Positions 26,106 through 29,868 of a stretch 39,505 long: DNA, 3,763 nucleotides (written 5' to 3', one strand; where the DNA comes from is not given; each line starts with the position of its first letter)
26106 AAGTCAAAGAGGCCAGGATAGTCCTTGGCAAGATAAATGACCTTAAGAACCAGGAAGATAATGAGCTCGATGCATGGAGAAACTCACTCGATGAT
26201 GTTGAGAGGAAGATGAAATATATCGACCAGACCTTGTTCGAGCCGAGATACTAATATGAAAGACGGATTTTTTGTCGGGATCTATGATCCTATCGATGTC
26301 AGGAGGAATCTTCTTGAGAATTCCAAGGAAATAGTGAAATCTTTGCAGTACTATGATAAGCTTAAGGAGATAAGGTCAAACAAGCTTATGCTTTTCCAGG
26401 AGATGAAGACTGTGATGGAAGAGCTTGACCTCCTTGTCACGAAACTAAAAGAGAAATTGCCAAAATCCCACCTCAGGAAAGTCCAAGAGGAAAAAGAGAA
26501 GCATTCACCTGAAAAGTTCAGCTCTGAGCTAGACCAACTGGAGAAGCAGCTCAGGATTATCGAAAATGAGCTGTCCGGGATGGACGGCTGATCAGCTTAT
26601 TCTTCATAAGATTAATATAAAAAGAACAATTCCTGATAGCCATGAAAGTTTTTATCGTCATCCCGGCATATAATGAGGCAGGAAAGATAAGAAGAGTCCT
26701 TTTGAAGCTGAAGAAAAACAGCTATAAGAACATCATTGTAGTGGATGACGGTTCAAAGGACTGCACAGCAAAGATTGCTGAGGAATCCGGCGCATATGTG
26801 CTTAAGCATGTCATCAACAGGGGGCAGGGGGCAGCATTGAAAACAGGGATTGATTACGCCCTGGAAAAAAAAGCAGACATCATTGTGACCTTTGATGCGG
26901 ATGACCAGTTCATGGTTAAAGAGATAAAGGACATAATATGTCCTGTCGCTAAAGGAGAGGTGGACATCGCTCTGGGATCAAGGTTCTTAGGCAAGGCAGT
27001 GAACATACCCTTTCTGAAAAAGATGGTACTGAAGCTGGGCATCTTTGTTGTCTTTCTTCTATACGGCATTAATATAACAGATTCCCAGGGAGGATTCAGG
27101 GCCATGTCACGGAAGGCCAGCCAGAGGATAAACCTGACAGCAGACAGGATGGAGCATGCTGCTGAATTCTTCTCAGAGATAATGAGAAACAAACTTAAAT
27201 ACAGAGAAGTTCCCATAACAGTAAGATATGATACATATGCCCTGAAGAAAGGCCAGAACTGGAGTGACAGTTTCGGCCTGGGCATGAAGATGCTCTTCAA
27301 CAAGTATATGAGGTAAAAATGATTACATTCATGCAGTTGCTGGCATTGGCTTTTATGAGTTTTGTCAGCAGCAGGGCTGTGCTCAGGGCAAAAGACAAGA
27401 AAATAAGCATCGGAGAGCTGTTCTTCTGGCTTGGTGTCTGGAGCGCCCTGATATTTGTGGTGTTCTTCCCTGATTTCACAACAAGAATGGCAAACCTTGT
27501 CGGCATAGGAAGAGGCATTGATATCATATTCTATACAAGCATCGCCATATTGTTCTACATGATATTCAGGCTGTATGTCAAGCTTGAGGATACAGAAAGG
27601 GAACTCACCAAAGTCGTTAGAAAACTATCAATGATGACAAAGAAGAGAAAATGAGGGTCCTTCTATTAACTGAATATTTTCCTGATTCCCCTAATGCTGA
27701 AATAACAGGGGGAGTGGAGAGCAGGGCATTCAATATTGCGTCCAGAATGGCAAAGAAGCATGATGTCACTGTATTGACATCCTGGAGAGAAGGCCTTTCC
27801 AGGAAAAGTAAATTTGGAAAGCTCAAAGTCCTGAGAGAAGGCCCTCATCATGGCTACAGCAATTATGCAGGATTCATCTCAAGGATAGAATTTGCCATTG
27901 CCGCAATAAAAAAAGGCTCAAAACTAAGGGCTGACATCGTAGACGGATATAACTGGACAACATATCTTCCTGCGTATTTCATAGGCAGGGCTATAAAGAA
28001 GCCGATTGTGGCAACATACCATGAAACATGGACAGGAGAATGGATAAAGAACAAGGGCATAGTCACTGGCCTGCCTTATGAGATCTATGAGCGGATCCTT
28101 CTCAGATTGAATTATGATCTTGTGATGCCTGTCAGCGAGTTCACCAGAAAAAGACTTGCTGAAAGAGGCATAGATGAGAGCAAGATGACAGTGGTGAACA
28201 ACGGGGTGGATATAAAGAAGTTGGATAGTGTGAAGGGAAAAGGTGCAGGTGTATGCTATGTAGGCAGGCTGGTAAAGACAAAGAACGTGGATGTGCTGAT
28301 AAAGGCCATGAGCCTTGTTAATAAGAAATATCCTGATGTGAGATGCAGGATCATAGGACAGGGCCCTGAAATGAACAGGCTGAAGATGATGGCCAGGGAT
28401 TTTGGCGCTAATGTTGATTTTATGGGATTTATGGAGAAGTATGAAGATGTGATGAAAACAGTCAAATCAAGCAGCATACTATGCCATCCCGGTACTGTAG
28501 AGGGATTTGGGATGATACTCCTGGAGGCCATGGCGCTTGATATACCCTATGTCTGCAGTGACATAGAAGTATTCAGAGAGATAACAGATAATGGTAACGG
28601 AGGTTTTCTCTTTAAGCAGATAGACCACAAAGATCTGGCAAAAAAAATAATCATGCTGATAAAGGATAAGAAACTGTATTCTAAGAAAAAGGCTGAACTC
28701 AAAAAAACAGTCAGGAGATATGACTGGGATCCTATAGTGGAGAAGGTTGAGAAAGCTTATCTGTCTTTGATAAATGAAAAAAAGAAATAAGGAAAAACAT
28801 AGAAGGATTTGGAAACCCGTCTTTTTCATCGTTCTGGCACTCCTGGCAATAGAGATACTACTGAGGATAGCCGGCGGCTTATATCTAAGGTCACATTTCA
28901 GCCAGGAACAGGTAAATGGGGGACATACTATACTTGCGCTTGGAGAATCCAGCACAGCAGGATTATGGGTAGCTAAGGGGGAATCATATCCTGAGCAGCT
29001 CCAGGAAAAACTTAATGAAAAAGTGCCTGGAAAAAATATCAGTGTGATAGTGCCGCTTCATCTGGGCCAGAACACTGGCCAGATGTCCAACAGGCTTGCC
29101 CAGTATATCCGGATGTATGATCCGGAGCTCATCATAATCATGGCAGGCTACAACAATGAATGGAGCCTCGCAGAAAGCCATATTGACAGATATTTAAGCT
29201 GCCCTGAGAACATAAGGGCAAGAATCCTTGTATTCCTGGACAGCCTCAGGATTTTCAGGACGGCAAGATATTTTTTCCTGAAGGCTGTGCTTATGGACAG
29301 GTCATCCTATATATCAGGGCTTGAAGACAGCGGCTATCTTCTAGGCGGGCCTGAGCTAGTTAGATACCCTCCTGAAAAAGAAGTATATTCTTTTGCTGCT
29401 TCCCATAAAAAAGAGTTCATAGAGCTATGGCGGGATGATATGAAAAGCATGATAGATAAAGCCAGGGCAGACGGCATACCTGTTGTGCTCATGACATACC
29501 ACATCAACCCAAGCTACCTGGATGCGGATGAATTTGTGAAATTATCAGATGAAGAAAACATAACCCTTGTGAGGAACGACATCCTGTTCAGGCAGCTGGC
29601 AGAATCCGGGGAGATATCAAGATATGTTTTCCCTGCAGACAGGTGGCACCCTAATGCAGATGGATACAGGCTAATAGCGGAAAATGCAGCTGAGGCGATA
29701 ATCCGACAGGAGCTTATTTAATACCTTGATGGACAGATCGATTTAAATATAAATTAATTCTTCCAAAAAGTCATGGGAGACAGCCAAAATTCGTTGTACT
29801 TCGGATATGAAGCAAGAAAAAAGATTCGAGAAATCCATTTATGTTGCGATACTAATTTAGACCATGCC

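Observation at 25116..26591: Three tandem, tightly coupled paralogous coiled-coil genes of unrecognised family, the first with a ~200-aa poly-proline arm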

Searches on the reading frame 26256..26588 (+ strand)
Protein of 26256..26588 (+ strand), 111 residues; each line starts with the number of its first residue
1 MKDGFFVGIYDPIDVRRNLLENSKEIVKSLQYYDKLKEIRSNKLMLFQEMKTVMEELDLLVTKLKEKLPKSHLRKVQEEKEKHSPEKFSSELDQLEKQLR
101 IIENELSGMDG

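Call 5: search_protein_families(library=pfam, proteins=[window:26256-26588:+], max_evalue=10)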
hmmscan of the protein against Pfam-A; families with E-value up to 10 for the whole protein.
window:26256-26588:+ (111 aa): 6 families
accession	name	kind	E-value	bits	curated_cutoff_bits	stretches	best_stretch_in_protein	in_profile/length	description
PF20936.3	GCIP_C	-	0.068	14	36.2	1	39-102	16-70/106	Grap2 and cyclin-D-interacting, C-terminal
PF04678.18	MCU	-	0.08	13.5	30.8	1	37-103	16-82/177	Mitochondrial calcium uniporter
PF17253.7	DUF5320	-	1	11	27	0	76-107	66-97/99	Family of unknown function (DUF5320)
PF03961.19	FapA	-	1.8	8.6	31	1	31-108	153-228/272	Flagellar Assembly Protein A beta solenoid domain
PF21728.3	PADR1_N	-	2.1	9.2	25.7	1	48-95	6-53/60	PADR1, N-terminal helical domain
PF24715.1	YxiF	-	2.1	8.8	25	1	38-105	4-72/140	YxiF protein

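Call 6: search_protein_families(library=ncbifam, proteins=[window:26256-26588:+], max_evalue=10)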
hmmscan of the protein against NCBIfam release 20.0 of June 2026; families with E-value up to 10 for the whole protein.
window:26256-26588:+ (111 aa): 5 families
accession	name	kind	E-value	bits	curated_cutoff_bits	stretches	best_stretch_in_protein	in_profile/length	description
TIGR04527.1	mycoplas_twoTM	subfamily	0.006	16.3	125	1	18-110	51-134/248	MG_279/MG_280 family protein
TIGR00132.1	gatA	equivalog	0.03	13.1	481.1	1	31-76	360-402/466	Asp-tRNA(Asn)/Glu-tRNA(Gln) amidotransferase subunit GatA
NF033927.1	alph_xenorhab_B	subfamily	0.042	13.3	40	1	18-71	149-202/223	alpha-xenorhabdolysin family binary toxin subunit B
NF038334.1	malate_HK_MalK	exception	0.065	11.9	800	1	14-81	212-276/533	malate sensor histidine kinase MalK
NF052612.1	sll0565_fam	equivalog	0.88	10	50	1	70-106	35-71/106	sll0565 family protein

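Call 12: search_solved_structures(query=window:26256-26588:+, max_evalue=10)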
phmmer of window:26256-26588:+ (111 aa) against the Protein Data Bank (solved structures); distinct sequences matched with E-value up to 10: 11.
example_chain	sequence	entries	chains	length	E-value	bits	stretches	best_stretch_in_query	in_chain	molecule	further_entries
7dd0_A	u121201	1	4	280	0.47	14.2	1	34-90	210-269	Teichoic acids export ATP-binding protein TagH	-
6fl0_A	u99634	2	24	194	0.53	14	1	9-84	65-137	membrane attack complex assembly inhibitor BGA71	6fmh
6am3_X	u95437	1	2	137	0.67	13.7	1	23-97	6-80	Regulator of G-protein signaling 17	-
1zv4_X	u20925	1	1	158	0.72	13.6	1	22-97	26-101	Regulator of G-protein signaling 17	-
5ywj_A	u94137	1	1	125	1.4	12.7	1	35-83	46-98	HTH-type transcriptional regulator SarX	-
5hs5_A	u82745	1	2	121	1.4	12.7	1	35-83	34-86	HTH-type transcriptional regulator SarX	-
7sqk_E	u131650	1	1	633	1.6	12.5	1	43-101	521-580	HAUS augmin-like complex subunit 5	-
6k8e_A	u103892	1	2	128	1.6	12.5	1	35-83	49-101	HTH-type transcriptional regulator SarX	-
3hgf_A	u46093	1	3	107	2.9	11.7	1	24-98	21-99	Rhoptry protein fragment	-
5vfs_f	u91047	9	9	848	6.4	10.6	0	25-74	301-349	26S proteasome non-ATPase regulatory subunit 2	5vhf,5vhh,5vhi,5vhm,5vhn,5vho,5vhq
6mse_f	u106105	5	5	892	6.9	10.5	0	25-74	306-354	26S proteasome non-ATPase regulatory subunit 2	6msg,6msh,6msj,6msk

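Call 27: find_homologous_proteins(query=window:26256-26588:+, max_evalue=0.01)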
Query window:26256-26588:+ (111 aa): 37 proteins with E <= 0.01 among 50 candidates.
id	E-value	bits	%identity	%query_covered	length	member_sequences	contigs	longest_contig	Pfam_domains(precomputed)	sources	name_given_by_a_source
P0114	9.8e-62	223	100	100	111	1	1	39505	-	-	-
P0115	4.5e-32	128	64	97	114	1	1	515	-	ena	-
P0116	2.6e-30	123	63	93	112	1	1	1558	-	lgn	-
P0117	1.8e-29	120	59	96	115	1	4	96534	-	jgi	jgi:hypothetical protein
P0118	1.8e-29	120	58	99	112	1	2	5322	-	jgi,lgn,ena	-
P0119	3.4e-29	119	59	96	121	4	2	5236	-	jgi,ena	-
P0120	1.3e-28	117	62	95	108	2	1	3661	-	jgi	-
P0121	1.4e-28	117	54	97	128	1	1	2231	-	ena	-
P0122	2.2e-28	116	55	97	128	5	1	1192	-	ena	-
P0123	3.2e-28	116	53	97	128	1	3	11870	-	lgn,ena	-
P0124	3.3e-28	116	57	97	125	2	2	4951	-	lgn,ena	-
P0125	1.3e-27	114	54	98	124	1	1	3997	-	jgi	-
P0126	1.7e-27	114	53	98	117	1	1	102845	-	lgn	-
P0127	2.6e-27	113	52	98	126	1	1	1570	-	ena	-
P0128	2.9e-27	113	53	95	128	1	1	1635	-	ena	-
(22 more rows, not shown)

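Call 43: predict_structure(alignment_id=A3)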
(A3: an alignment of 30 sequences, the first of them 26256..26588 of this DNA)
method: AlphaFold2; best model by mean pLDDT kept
length: 111 residues; sequences in the alignment: 30
mean_pLDDT: 79.9   pTM: 0.39
mean pLDDT of the five models: 79.9, 79.7, 79.1, 78.5, 78.1
residues with pLDDT >= 90: 49; 70-90: 29; 50-70: 28; < 50: 5
segments of 3 or more residues with pLDDT < 50: 1-4
pLDDT, mean of each block of 10 residues (from residue 1): 52 85 92 95 96 94 80 55 61 88 83 52
secondary structure, 60 per line:
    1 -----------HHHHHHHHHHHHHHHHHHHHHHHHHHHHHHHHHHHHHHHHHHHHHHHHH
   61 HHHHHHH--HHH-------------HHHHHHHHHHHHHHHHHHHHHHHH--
elements in order: H12-67 H86-109

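Call 48: search_solved_structures(query=A3, max_evalue=10, show_alignments=2)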
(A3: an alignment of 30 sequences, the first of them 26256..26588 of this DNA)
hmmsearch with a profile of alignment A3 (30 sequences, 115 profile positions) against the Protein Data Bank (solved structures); distinct sequences matched with E-value up to 10: 18.
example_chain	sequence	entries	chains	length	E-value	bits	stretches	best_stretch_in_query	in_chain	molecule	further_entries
7zr2_A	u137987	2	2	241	0.05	17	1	51-112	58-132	Spike protein S2',Chimeric protein mimic of SARS-CoV-2 Spike HR1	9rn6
9rgy_A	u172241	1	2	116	0.085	16.2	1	60-114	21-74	sc-apCC3-CW-0NTT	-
1m6y_A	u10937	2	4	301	0.24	14.8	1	46-110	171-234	S-adenosyl-methyltransferase mraW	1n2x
9rgw_A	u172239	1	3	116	0.28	14.6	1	60-114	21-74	sc-apCC3-CW2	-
2pms_C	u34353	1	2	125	0.29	14.5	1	40-107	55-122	PNEUMOCOCCAL SURFACE PROTEIN A (PSPA)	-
9rgv_A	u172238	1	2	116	0.35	14.3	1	60-114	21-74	sc-apCC3-CW1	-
6w1s_B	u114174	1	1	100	0.41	14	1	32-111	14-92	Mediator of RNA polymerase II transcription subunit 4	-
9i5e_A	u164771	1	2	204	0.45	13.9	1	87-114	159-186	Isoform 2B of GTPase KRas,APH2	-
7qdo_B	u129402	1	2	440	1.1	12.7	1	67-114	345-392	Isoform 2 of Immunoglobulin heavy constant mu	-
6lp3_A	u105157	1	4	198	1.1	12.6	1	11-107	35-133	Uncharacterized protein YMR124W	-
9rgx_A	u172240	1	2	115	1.2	12.6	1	60-114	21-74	sc-apCC3-ACW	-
8gxm_A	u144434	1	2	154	1.8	12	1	36-110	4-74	SURP and G-patch domain-containing protein 1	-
4n7b_A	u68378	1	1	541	1.9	11.9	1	26-71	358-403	LytB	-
8gxl_A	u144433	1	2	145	2.5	11.5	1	36-110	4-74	SURP and G-patch domain-containing protein 1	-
8j0h_A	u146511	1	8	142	3.9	10.9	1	53-114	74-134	Uncharacterized protein C4H3.06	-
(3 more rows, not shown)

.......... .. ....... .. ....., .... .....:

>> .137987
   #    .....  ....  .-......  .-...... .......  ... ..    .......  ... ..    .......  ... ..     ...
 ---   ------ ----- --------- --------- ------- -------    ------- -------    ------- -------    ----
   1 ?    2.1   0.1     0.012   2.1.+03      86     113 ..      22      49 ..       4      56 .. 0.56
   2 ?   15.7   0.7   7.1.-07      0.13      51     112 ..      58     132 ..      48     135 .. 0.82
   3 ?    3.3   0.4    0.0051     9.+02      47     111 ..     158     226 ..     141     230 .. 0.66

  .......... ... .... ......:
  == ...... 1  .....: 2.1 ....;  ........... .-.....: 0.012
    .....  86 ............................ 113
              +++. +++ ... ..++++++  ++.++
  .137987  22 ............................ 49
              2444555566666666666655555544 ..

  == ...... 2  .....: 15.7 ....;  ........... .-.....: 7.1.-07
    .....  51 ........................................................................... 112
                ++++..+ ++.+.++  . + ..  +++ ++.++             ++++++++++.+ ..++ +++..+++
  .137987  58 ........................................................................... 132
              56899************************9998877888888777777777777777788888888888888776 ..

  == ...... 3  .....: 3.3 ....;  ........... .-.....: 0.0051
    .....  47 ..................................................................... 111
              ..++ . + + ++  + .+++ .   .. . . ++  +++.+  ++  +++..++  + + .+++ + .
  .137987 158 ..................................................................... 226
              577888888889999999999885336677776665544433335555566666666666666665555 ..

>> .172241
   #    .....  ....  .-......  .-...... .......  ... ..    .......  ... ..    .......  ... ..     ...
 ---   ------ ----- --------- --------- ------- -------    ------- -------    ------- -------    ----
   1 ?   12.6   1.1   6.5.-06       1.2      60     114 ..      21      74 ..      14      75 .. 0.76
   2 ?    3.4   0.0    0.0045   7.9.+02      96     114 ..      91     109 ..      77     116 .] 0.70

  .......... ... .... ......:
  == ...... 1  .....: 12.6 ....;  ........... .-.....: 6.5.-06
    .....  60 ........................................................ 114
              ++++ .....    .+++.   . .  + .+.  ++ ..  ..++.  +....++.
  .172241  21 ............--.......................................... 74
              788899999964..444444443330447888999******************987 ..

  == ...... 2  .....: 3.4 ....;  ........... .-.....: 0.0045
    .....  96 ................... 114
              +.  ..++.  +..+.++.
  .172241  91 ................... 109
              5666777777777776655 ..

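Call 49: fold_search(model_id=the predicted structure, library=pdb)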
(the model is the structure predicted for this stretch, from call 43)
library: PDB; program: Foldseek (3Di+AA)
matches with E <= 10: 0; with E <= 0.001: 0
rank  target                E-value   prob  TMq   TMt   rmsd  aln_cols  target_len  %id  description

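Call 51: search_protein_families(library=pfam, alignment_id=A3, max_evalue=1)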
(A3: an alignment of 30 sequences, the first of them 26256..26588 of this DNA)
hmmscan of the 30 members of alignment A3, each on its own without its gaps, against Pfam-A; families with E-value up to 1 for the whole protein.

A. member 1, window:26256-26588:+ (111 aa): 2 families
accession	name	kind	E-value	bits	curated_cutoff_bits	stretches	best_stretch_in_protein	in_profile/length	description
PF20936.3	GCIP_C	-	0.068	14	36.2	1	39-102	16-70/106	Grap2 and cyclin-D-interacting, C-terminal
PF04678.18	MCU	-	0.08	13.5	30.8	1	37-103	16-82/177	Mitochondrial calcium uniporter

B. families by the number of members that match (of 30 scanned): 120 families (the first 25 are shown)
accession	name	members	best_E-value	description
PF19962.4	EAD9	9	3.8e-05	Effector-associated domain 9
PF23129.1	DotZ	6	0.0012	DotZ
PF04513.17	Baculo_PEP_C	6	0.012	Baculovirus polyhedron envelope protein, PEP, C terminus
PF10046.14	BLOC1_2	6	0.17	Biogenesis of lysosome-related organelles complex-1 subunit 2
PF02403.27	Seryl_tRNA_N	5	0.002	Seryl-tRNA synthetase N-terminal domain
PF24999.1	LAMB4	5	0.0032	Laminin subunit beta-4-like domain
PF03961.19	FapA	5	0.015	Flagellar Assembly Protein A beta solenoid domain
PF19071.5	DUF5767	4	0.02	Family of unknown function (DUF5767)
PF00715.22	IL2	4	0.041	Interleukin 2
PF08656.15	DASH_Dad3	4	0.056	DASH complex subunit Dad3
PF09765.14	FANCL_d1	3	0.0052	FANCL UBC-like domain 1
PF05130.17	FlgN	3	0.011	FlgN protein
PF25541.1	TBCA_PH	3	0.018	PH domain-containing proteins, TBCA domain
PF06419.17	COG6_N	3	0.02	Conserved oligomeric complex COG6, N-terminal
PF07956.16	DUF1690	3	0.078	Protein of Unknown function (DUF1690)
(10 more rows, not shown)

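Call 63: search_protein_families(library=phrogs, proteins=[window:26256-26588:+], max_evalue=0.01)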
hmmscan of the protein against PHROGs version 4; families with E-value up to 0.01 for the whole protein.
window:26256-26588:+ (111 aa): 0 families

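Call 64: search_protein_families(library=padloc, proteins=[window:26256-26588:+], max_evalue=0.01)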
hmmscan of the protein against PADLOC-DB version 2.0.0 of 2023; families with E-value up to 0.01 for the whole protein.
window:26256-26588:+ (111 aa): 0 families

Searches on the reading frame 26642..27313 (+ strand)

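Call 28: search_protein_families(library=pfam, proteins=[window:26642-27313:+], max_evalue=0.001)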
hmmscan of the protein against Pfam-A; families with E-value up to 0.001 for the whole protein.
window:26642-27313:+ (224 aa): 2 families
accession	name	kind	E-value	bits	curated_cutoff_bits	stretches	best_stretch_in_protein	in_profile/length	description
PF00535.33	Glycos_transf_2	-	2.2e-25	90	23.3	1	5-162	2-166/168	Glycosyl transferase family 2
PF13704.12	Glyco_tranf_2_4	-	0.00043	21.2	27.5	1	11-93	2-87/98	Glycosyl transferase family 2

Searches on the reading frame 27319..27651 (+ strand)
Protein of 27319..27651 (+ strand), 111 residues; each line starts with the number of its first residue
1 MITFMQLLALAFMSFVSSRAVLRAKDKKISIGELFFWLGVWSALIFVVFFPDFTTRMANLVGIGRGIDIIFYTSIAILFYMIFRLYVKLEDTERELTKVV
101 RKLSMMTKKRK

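Call 28: search_protein_families(library=pfam, proteins=[window:27319-27651:+], max_evalue=0.001)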
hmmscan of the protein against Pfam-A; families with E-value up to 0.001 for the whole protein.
window:27319-27651:+ (111 aa): 1 family
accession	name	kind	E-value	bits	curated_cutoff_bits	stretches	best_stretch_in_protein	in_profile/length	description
PF10066.14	DUF2304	-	3.3e-24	85.6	25.5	1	5-108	2-105/106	Uncharacterized conserved protein (DUF2304)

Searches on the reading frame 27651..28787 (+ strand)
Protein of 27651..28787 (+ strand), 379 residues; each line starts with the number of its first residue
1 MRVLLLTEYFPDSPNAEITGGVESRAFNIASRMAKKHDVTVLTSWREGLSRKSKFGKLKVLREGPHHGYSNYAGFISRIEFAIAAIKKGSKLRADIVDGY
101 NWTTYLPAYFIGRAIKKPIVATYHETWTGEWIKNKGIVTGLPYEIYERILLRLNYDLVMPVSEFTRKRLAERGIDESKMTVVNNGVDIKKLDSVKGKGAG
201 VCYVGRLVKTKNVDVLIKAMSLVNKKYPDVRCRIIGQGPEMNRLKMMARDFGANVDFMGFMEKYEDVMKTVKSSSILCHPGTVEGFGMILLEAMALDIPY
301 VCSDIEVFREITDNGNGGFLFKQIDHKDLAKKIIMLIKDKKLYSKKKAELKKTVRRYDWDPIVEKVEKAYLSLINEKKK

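Call 29: search_protein_families(library=pfam, proteins=[window:27651-28787:+], max_evalue=0.001)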
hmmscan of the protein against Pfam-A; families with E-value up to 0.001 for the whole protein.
window:27651-28787:+ (379 aa): 5 families
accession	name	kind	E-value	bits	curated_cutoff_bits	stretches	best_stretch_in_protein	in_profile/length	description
PF00534.26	Glycos_transf_1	-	8.3e-40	136.6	26.4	1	197-345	14-164/172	Glycosyl transferases group 1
PF13692.12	Glyco_trans_1_4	-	1.6e-31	109.9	27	1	201-339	4-142/142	Glycosyl transferases group 1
PF13439.12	Glyco_transf_4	-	3.4e-23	82.9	28.5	1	20-189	2-169/170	Glycosyltransferase Family 4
PF13579.12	Glyco_trans_4_4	-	3.5e-11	44.1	29.7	1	20-185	1-158/158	Glycosyl transferase 4-like domain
PF20706.3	GT4-conflict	-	1.8e-10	40.8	26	1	168-363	163-382/385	Family 4 Glycosyltransferase in conflict systems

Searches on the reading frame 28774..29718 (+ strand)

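Call 29: search_protein_families(library=pfam, proteins=[window:28774-29718:+], max_evalue=0.001)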
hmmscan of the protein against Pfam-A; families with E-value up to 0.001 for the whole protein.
window:28774-29718:+ (315 aa): 3 families
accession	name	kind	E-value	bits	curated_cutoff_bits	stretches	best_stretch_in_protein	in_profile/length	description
PF13472.12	Lipase_GDSL_2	-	4.5e-10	40.7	32.9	1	55-300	1-178/178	GDSL-like Lipase/Acylhydrolase family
PF25182.1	NonGDSL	-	1.8e-07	31.1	80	1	51-125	28-103/220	Non-GDSL lipase-like family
PF00657.28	Lipase_GDSL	-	6.8e-05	23.5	23.6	1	53-303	1-206/208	GDSL-like Lipase/Acylhydrolase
